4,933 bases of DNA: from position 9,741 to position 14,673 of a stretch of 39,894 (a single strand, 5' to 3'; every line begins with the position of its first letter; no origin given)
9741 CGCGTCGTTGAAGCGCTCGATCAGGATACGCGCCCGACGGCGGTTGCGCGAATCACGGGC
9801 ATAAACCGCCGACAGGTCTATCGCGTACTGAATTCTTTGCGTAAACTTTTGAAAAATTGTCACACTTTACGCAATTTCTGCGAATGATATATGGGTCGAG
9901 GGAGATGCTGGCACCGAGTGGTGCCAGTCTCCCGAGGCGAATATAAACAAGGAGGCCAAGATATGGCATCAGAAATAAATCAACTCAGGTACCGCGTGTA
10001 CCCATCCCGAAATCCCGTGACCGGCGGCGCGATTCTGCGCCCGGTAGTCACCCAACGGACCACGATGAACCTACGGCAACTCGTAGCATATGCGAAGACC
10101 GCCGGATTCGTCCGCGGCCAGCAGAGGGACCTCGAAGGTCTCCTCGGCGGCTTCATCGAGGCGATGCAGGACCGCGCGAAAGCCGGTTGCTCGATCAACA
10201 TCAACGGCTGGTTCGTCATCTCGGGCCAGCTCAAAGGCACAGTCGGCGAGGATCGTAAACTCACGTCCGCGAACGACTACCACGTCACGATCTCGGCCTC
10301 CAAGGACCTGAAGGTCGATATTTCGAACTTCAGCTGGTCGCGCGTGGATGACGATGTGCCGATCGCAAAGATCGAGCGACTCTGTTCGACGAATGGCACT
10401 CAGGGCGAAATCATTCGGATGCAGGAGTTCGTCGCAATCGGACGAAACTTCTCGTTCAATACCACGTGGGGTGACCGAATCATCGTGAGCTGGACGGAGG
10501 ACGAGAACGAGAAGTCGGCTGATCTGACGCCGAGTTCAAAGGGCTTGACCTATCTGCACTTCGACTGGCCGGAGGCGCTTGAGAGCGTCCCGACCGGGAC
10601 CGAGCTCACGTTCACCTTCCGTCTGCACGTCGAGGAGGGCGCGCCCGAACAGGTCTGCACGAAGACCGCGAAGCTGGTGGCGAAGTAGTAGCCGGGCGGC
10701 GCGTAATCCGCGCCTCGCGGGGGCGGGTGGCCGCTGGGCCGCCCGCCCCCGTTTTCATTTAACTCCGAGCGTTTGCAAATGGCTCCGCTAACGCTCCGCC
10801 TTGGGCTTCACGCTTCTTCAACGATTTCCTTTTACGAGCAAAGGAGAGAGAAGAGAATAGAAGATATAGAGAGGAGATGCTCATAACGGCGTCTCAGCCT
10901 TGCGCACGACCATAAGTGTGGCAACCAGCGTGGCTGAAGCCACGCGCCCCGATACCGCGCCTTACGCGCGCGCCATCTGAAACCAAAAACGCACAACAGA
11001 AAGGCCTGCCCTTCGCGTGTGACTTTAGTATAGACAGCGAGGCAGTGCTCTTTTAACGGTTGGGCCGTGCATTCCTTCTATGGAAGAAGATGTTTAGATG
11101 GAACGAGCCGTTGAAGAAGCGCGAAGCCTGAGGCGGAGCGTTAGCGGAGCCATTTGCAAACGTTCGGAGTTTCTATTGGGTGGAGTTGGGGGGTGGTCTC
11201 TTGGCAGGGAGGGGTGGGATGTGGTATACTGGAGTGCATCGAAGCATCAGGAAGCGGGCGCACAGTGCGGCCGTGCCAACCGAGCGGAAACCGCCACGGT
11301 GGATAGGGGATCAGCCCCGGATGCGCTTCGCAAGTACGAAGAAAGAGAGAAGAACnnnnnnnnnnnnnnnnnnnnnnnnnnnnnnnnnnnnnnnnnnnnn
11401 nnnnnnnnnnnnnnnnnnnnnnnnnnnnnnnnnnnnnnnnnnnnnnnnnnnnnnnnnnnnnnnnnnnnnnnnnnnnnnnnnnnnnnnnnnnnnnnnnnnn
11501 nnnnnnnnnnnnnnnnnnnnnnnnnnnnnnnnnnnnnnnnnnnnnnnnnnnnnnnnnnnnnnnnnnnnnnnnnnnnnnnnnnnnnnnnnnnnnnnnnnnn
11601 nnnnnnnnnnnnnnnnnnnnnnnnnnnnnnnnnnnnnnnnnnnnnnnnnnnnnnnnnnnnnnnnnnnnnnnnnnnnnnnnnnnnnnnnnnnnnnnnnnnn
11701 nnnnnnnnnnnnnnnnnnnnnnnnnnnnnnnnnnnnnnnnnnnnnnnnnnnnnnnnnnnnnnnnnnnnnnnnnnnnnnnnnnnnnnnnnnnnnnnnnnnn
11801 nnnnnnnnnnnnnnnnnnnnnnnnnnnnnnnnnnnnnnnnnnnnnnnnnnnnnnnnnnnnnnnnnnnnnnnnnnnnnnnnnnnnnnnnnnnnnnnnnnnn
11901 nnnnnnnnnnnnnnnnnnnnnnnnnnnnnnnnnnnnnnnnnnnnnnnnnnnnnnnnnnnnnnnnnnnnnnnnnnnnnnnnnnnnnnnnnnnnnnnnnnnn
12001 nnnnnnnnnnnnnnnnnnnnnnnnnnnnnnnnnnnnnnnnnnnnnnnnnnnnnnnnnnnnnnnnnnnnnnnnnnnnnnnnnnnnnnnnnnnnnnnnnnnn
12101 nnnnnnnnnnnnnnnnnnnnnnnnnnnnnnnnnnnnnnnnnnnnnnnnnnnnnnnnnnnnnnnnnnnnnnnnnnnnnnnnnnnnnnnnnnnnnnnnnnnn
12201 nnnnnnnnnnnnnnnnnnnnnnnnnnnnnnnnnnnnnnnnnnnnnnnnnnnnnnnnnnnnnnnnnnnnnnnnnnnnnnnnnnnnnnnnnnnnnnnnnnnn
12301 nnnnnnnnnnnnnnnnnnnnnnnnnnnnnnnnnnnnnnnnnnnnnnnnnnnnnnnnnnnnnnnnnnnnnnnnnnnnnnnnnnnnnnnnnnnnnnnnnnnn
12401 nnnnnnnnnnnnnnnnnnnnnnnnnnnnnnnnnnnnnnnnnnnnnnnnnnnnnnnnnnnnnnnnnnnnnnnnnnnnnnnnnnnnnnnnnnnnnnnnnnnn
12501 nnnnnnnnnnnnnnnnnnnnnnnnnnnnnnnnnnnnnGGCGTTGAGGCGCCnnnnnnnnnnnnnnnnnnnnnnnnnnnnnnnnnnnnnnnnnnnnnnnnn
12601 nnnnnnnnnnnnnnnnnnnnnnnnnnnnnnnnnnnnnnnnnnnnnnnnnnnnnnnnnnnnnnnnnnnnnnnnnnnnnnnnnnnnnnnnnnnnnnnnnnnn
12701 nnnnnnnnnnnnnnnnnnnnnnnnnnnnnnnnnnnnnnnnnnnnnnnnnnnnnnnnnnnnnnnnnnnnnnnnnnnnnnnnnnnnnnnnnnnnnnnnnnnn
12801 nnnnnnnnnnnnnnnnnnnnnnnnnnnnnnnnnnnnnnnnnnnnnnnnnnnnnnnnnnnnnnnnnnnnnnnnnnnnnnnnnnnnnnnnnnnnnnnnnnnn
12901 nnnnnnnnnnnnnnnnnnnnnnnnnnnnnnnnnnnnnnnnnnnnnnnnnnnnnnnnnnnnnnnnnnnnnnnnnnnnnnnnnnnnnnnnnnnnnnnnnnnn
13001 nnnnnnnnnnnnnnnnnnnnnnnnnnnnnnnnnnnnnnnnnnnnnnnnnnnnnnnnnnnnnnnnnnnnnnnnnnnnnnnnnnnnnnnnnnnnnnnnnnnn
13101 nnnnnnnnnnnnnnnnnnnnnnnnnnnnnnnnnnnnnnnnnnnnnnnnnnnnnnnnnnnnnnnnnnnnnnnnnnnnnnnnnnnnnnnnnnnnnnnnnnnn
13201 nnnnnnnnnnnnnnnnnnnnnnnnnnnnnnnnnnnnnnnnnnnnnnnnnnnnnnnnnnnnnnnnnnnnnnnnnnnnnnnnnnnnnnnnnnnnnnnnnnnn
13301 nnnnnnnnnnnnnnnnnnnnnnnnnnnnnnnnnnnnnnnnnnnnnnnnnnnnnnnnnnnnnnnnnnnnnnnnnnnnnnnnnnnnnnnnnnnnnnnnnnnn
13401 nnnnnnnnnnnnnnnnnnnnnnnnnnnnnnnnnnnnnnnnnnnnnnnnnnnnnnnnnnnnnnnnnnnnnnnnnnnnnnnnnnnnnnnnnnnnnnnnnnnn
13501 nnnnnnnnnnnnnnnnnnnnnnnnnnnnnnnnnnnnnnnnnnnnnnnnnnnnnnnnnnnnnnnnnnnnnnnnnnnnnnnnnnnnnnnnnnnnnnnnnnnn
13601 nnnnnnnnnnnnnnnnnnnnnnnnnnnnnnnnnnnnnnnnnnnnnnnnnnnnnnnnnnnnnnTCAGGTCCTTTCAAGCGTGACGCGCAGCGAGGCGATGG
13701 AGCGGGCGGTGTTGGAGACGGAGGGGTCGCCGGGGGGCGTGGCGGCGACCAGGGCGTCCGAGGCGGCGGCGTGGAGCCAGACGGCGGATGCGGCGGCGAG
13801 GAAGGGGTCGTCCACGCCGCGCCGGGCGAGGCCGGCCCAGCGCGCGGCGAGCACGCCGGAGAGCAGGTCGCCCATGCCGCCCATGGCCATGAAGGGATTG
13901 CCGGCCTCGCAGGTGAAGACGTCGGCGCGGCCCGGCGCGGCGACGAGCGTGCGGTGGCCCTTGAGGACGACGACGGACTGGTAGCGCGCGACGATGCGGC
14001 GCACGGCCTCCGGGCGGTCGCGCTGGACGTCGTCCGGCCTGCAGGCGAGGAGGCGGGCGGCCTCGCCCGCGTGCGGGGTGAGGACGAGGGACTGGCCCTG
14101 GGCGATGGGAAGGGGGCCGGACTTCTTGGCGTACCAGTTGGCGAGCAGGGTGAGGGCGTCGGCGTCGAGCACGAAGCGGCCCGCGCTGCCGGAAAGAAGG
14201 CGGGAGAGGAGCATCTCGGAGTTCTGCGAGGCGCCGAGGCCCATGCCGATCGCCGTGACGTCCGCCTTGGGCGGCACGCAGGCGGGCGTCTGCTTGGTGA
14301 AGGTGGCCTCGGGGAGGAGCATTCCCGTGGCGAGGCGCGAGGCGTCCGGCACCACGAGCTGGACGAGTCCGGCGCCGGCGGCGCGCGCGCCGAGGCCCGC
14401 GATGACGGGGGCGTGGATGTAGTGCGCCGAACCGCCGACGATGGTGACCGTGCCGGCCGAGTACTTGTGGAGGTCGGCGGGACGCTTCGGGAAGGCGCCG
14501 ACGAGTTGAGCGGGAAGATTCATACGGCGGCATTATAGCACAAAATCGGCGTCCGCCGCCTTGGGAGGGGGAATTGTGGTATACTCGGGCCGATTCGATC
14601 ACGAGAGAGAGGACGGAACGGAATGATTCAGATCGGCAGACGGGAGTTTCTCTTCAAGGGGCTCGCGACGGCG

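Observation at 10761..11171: Inverted-repeat-bounded non-coding element wedged between a terminator and the metK promoter (family copy 1)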

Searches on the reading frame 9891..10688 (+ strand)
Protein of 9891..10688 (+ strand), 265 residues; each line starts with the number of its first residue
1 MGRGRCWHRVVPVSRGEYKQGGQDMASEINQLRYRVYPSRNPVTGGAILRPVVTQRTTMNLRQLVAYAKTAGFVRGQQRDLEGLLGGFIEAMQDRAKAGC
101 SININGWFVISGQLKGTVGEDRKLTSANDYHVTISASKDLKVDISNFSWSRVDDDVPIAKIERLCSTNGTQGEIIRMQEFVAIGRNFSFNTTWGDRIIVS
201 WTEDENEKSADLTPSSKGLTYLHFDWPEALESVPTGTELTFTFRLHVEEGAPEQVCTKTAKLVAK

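Call 12: search_protein_families(library=pfam, proteins=[window:9891-10688:+])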
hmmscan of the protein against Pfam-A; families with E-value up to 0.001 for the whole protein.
window:9891-10688:+ (265 aa): 0 families

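Call 14: find_encoding_contigs(protein=window:9891-10688:+, flank=6000, max_places=10)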
Protein window:9891-10688:+ (265 aa): no gene with exactly this product is on record in the collection.

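Call 33: search_protein_families(library=pfam, proteins=[window:9963-10688:+], max_evalue=10)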
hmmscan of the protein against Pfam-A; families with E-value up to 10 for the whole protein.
window:9963-10688:+ (241 aa): 0 families

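Call 34: search_protein_families(library=phrogs, proteins=[window:9963-10688:+], max_evalue=1)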
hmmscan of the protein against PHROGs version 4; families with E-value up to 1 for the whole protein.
window:9963-10688:+ (241 aa): 0 families

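Call 35: search_solved_structures(query=window:9963-10688:+, max_evalue=10)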
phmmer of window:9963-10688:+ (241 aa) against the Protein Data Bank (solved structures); distinct sequences matched with E-value up to 10: 0.

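Call 36: find_homologous_proteins(query=window:9963-10688:+, max_evalue=0.001)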
Query window:9963-10688:+ (241 aa): 63 proteins with E <= 0.001 among 399 candidates.
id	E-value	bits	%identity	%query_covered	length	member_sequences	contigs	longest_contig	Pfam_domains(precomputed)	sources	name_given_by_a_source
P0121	2.5e-134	464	100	86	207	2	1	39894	-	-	-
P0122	1.1e-108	380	68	99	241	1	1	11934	-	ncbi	ncbi:MAG: hypothetical protein ACI4RA_05705 [Kiritimatiellia bacterium]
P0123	1.6e-104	367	67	99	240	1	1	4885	-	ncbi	ncbi:MAG: hypothetical protein ACI4RA_11805 [Kiritimatiellia bacterium]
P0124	2.8e-101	356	66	99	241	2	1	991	-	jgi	-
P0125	2.0e-98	347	63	99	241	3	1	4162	-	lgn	-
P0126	2.6e-98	346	64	97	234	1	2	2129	-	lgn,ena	-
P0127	9.3e-91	322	61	97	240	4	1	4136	-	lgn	-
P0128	2.2e-90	320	61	99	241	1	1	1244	-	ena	-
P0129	5.6e-90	319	63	97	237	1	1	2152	-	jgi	-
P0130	8.9e-89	315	62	98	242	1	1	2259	-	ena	-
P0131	1.5e-88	314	61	97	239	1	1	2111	-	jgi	-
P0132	4.6e-88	313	61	99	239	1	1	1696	-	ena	-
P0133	4.2e-87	310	61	97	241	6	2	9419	-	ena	-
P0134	6.3e-87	309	61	99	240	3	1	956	-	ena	-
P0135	5.1e-86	306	58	99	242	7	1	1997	-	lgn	-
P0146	1.6e-80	288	55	100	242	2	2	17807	-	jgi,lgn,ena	jgi:hypothetical protein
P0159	1.4e-71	259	50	98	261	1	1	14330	-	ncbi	ncbi:MAG: hypothetical protein ACI4RA_04275 [Kiritimatiellia bacterium]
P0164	1.9e-67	245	52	91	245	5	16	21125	-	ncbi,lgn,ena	-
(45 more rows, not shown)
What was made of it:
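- The window is a complete MAG contig of 39,894 bp (call 36).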

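Call 37: find_encoding_contigs(protein=P0122, flank=6000, max_places=3)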
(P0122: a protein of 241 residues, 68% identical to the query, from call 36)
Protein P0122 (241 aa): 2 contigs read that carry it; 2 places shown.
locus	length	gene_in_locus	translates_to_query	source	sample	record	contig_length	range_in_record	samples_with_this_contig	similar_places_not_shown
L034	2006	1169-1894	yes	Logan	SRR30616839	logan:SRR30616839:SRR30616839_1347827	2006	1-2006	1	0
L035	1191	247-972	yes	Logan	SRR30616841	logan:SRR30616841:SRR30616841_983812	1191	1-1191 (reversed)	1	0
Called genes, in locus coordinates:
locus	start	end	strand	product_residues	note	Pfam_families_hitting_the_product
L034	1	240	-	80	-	?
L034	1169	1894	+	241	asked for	-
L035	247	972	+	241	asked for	-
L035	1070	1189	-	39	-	?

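Call 38: find_encoding_contigs(protein=P0123, flank=6000, max_places=3)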
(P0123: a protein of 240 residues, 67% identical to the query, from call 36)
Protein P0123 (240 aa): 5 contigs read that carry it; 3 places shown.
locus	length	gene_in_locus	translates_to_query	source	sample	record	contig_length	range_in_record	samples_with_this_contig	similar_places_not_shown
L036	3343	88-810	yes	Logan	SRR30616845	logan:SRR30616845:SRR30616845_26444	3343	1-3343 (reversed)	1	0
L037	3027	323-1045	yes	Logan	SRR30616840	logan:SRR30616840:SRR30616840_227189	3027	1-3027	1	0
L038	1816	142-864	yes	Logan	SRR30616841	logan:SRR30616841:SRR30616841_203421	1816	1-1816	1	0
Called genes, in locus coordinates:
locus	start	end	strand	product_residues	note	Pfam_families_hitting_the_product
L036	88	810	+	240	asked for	-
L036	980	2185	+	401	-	-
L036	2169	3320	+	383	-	-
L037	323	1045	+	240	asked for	-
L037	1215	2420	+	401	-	-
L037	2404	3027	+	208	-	?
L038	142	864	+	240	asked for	-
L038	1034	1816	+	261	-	?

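Call 39: find_encoding_contigs(protein=P0146, flank=6000, max_places=4)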
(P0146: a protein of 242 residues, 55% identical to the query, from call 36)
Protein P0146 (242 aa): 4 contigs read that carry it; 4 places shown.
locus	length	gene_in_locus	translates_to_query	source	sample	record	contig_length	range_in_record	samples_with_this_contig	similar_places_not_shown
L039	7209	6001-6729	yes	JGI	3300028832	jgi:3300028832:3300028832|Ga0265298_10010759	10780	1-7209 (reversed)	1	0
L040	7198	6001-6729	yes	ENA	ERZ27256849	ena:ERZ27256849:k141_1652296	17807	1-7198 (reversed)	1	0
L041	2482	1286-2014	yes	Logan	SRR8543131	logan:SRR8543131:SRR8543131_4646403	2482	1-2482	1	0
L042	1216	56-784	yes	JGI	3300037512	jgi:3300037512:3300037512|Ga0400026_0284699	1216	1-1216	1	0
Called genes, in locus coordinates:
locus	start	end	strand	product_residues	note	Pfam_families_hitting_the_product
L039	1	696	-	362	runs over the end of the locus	-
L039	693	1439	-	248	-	PF00106:adh_short, PF01370:Epimerase (faint), PF08659:KR, PF13561:adh_short_C2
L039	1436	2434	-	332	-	PF08545:ACP_syn_III, PF08541:ACP_syn_III_C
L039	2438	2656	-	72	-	PF00550:PP-binding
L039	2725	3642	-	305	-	PF00195:Chal_sti_synt_N, PF08545:ACP_syn_III, PF08541:ACP_syn_III_C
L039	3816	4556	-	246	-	PF04794:YdjC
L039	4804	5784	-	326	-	-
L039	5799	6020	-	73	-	-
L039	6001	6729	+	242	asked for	-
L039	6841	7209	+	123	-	?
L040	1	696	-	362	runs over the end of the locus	-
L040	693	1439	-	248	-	PF00106:adh_short, PF01370:Epimerase (faint), PF08659:KR, PF13561:adh_short_C2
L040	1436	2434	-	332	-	PF08545:ACP_syn_III, PF08541:ACP_syn_III_C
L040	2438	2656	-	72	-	PF00550:PP-binding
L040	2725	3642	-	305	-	PF00195:Chal_sti_synt_N, PF08545:ACP_syn_III, PF08541:ACP_syn_III_C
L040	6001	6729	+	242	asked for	-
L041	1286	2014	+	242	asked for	-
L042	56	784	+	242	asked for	-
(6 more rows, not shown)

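Call 56: find_encoding_contigs(protein=P0159, flank=10000, max_places=3)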
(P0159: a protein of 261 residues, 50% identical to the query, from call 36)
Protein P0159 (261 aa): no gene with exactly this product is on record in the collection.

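Call 57: find_encoding_contigs(protein=P0164, flank=10000, max_places=5)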
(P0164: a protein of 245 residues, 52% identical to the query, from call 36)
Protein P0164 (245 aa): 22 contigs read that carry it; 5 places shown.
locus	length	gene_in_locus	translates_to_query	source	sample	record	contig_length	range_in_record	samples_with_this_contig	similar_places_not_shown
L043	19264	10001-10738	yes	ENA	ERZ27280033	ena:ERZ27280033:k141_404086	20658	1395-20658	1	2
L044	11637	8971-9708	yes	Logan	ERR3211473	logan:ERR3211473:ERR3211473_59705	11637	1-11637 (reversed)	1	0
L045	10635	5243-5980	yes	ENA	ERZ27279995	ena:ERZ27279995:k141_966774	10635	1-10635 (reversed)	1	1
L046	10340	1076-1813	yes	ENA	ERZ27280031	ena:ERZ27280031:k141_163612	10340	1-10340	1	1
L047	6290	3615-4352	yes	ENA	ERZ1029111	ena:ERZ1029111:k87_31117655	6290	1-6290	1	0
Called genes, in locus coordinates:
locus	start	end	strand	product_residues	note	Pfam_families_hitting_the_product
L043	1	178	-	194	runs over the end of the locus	PF07589:PEP_exosort_dom (weak)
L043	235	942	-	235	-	-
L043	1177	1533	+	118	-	PF04221:RelB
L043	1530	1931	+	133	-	PF13470:PIN_3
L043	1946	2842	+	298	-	PF13365:Trypsin_2 (weak)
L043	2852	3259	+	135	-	-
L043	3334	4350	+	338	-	-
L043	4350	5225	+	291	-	-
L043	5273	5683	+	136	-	PF05635:23S_rRNA_IVP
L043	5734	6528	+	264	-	-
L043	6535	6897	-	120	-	PF01850:PIN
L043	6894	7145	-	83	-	PF02604:PhdYeFM_antitox (weak)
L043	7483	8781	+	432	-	PF13173:AAA_14, PF13635:DUF4143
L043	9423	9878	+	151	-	-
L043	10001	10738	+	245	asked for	-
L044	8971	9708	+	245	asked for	-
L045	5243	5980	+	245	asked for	-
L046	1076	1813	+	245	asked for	-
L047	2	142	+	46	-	?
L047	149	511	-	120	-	PF01850:PIN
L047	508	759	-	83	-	PF02604:PhdYeFM_antitox (weak)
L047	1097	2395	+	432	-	PF13173:AAA_14, PF13635:DUF4143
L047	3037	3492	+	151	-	-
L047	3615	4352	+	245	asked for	-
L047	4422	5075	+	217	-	-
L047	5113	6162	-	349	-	PF02661:Fic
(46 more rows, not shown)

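Call 80: predict_structure(alignment_id=A2)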
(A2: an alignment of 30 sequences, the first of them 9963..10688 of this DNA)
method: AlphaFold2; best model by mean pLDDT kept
length: 241 residues; sequences in the alignment: 30
mean_pLDDT: 90.6   pTM: 0.55
mean pLDDT of the five models: 90.6, 89.6, 87.6, 77.1, 75.5
residues with pLDDT >= 90: 172; 70-90: 61; 50-70: 6; < 50: 2
segments of 3 or more residues with pLDDT < 50: none
pLDDT, mean of each block of 10 residues (from residue 1): 72 93 94 91 89 75 92 92 91 94 93 86 82 87 94 96 92 96 95 95 95 97 89 96 84
secondary structure, 60 per line:
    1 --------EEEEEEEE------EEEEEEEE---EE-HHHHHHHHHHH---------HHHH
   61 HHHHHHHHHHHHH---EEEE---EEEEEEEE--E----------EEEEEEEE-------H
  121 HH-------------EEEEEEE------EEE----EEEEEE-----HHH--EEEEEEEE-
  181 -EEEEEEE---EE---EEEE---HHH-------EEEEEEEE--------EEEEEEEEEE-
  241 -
elements in order: E9-16 E23-30 H37-47 H57-73 E77-80 E84-91 E105-112 E136-142 E149-151 E156-161 E172-179 E182-188 E197-200 E214-221 E230-239

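Call 83: list_cluster_members(proteins=[P0121])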
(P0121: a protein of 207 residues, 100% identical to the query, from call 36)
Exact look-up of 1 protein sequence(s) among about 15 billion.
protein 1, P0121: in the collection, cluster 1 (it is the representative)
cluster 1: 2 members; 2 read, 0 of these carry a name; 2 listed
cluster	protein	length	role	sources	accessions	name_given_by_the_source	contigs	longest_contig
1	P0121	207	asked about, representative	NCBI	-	-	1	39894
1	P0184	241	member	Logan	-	-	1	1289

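Call 84: fold_search(model_id=the predicted structure, library=pdb)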
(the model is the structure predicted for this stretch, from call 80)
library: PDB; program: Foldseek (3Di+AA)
matches with E <= 10: 1534; with E <= 0.001: 6
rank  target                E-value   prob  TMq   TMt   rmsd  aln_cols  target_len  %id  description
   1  4fmr_B                1.7e-07  1.00  0.32  0.32  27.1       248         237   15  Crystal structure of a Putative bacterial DNA binding protein (BVU_2165) from Bacteroides vulgatus ATCC 8482 at 2.25 A (released 2012-08-15)
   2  4fmr_D                1.7e-07  1.00  0.32  0.33  27.3       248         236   16  Crystal structure of a Putative bacterial DNA binding protein (BVU_2165) from Bacteroides vulgatus ATCC 8482 at 2.25 A (released 2012-08-15)
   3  4fmr_C                3.0e-07  1.00  0.32  0.33  27.3       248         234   15  Crystal structure of a Putative bacterial DNA binding protein (BVU_2165) from Bacteroides vulgatus ATCC 8482 at 2.25 A (released 2012-08-15)
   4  4fmr_A                9.2e-07  1.00  0.32  0.33  27.1       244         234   16  Crystal structure of a Putative bacterial DNA binding protein (BVU_2165) from Bacteroides vulgatus ATCC 8482 at 2.25 A (released 2012-08-15)
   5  8r3f_A                5.9e-04  1.00  0.29  0.58   4.7       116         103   16  C-terminal Rel-homology Domain of NFAT1 (released 2024-03-06)
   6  8r07_B                7.8e-04  1.00  0.29  0.58   4.7       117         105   15  C-terminal Rel-homology Domain of NFAT1 (released 2024-03-06)
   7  8r3f_B                1.2e-03  1.00  0.29  0.60   4.4       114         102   14  C-terminal Rel-homology Domain of NFAT1 (released 2024-03-06)
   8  1pzu_B                1.7e-03  1.00  0.27  0.24  14.5       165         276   13  An asymmetric NFAT1-RHR homodimer on a pseudo-palindromic, Kappa-B site (released 2003-09-09)
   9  2o93_L                2.0e-03  1.00  0.27  0.23  12.1       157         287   12  Crystal structure of NFAT bound to the HIV-1 LTR tandem kappaB enhancer element (released 2007-06-19)
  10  1p7h_L                2.2e-03  1.00  0.28  0.25  12.1       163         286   13  Structure of NFAT1 bound as a dimer to the HIV-1 LTR kB element (released 2003-09-23)
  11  1owr_M                5.4e-03  1.00  0.30  0.26   9.8       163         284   11  CRYSTAL STRUCTURE OF HUMAN NFAT1 BOUND MONOMERICALLY TO DNA (released 2004-02-10)
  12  9rt4_C1               6.7e-03  1.00  0.28  0.25   4.5       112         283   17  NetF - ANTXR2 local refinement focused (released 2026-02-18)
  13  8dek_B                6.7e-03  0.99  0.24  0.15   5.5       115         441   11  The structure of the glycopeptidase catalytic domain including the linker of Amuc_1438 (released 2022-08-31)
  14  2a73_B                1.3e-02  0.33  0.16  0.06  15.4       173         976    8  Human Complement Component C3 (released 2005-09-27)
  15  4v96_AH               1.5e-02  0.99  0.27  0.23   6.0       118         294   14  The structure of a 1.8 MDa viral genome injection device suggests alternative infection mechanisms (released 2014-07-09)
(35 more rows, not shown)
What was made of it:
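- Checked: Its AlphaFold model (pLDDT 90.6) best matches 4fmr, BVU_2165, deposited as a 'putative bacterial DNA binding protein' (calls 80, 84).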

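Call 85: find_encoding_contigs(protein=P0184, flank=10000, max_places=10)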
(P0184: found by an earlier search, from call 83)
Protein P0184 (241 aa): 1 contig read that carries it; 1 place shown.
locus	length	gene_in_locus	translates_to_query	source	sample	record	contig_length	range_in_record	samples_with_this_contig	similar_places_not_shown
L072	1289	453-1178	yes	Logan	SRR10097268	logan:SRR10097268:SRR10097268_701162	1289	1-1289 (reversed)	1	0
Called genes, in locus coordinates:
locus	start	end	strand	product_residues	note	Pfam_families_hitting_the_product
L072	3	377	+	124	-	?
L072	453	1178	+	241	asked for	-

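Call 101: search_protein_families(library=padloc, proteins=[window:9963-10688:+], max_evalue=0.1)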
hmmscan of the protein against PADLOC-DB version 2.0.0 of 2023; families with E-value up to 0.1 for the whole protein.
window:9963-10688:+ (241 aa): 0 families

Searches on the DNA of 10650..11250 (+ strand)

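Call 44: search_rna_families(source=window, start=10650, end=11250, threshold=evalue, max_evalue=10)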
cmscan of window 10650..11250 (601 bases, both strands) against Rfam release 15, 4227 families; matches with E-value up to 10: 3.
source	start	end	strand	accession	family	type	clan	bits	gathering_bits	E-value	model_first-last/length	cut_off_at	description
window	10650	10755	+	RF02235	asX1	Gene; sRNA;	-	28.6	70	0.029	13-115/115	5'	Xanthomonadaceae sRNA asX1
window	10909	10945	-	RF02356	BjrC1505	Gene; sRNA;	-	13.9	50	5.6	64-101/140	no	Alphaproteobacterial sRNA BjrC1505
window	10926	10944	+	RF02182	ST7-AS2_2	Gene; lncRNA;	-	11.5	45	5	1-47/47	no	ST7 antisense RNA 2 conserved region 2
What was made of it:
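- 10824..11108 (.): Copy 1 interior: 285 nt, non-coding, about 53% GC. It holds a polypurine tract at about 10842-10877 and the hairpin at 10928-10945. No Rfam match (call 44).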

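Call 49: search_dna_similar(query=window:10741-11190:+, collection=plasmids, mode=distant, max_evalue=0.01)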
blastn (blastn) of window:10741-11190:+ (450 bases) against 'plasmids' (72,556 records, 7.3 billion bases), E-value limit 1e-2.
No match.

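Call 69: search_dna_similar(query=window:10741-11190:+, collection=phages, mode=distant, max_evalue=0.01)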
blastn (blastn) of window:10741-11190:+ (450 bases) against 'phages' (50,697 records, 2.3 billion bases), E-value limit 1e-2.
No match.

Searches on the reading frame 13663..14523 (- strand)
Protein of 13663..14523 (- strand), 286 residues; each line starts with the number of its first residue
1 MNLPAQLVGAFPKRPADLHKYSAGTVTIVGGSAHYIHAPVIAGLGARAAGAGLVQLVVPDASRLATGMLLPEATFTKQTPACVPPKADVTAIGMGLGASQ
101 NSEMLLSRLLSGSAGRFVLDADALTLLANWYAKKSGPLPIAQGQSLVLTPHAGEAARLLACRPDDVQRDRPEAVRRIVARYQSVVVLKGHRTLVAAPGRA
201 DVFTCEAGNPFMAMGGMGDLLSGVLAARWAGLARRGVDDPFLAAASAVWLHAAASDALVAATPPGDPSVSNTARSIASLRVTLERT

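Call 63: search_protein_families(library=pfam, proteins=[window:13663-14523:-], max_evalue=0.001)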
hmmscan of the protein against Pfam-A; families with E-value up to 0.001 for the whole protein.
window:13663-14523:- (286 aa): 1 family
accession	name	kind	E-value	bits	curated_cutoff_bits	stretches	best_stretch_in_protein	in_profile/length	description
PF01256.23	Carb_kinase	-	1.1e-45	156.4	27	1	26-260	1-225/242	NAD(P)H-hydrate dehydratase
